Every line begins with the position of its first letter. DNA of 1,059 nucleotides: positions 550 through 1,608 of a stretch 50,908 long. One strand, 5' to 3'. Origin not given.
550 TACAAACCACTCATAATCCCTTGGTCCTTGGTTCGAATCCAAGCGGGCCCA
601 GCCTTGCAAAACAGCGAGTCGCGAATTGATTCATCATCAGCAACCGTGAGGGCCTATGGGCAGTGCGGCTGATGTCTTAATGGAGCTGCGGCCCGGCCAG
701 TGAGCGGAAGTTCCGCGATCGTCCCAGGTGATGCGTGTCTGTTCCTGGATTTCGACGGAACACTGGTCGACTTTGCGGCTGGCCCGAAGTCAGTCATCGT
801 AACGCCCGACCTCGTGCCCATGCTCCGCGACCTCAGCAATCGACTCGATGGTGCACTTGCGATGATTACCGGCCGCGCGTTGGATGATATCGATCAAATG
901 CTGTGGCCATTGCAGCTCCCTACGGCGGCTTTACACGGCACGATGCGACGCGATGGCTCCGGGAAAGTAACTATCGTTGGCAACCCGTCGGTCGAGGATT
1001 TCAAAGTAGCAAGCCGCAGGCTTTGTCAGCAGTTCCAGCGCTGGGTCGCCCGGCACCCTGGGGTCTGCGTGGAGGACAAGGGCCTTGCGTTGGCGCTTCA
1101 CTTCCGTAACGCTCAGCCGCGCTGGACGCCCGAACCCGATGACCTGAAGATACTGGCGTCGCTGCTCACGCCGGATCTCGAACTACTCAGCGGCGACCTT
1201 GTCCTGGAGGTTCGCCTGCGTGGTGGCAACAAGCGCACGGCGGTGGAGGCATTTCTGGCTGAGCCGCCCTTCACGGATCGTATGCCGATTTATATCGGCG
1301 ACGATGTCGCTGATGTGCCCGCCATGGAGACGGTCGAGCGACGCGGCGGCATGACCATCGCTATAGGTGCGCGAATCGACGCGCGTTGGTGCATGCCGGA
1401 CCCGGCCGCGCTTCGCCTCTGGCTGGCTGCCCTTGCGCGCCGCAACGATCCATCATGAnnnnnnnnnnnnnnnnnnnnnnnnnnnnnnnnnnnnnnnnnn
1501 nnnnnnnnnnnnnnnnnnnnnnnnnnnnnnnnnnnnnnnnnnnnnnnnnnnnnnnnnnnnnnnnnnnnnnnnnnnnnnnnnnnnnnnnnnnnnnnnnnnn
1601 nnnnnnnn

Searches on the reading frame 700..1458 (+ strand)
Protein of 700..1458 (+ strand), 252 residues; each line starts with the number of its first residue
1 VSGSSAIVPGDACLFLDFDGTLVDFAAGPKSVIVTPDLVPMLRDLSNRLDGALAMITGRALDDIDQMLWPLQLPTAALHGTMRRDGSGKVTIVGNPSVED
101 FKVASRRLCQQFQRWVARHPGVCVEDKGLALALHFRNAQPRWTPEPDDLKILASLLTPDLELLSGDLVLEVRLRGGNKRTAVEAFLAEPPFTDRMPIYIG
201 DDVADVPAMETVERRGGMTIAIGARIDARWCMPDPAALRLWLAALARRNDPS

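Call 80: search_protein_families(library=pfam, proteins=[window:700-1458:+], max_evalue=0.00001)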
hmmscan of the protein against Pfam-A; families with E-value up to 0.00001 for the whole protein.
window:700-1458:+ (252 aa): 1 family
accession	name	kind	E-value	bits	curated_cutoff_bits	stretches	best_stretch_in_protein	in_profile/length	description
PF02358.22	Trehalose_PPase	-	4.3e-30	105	27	1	15-222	1-215/235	Trehalose-phosphatase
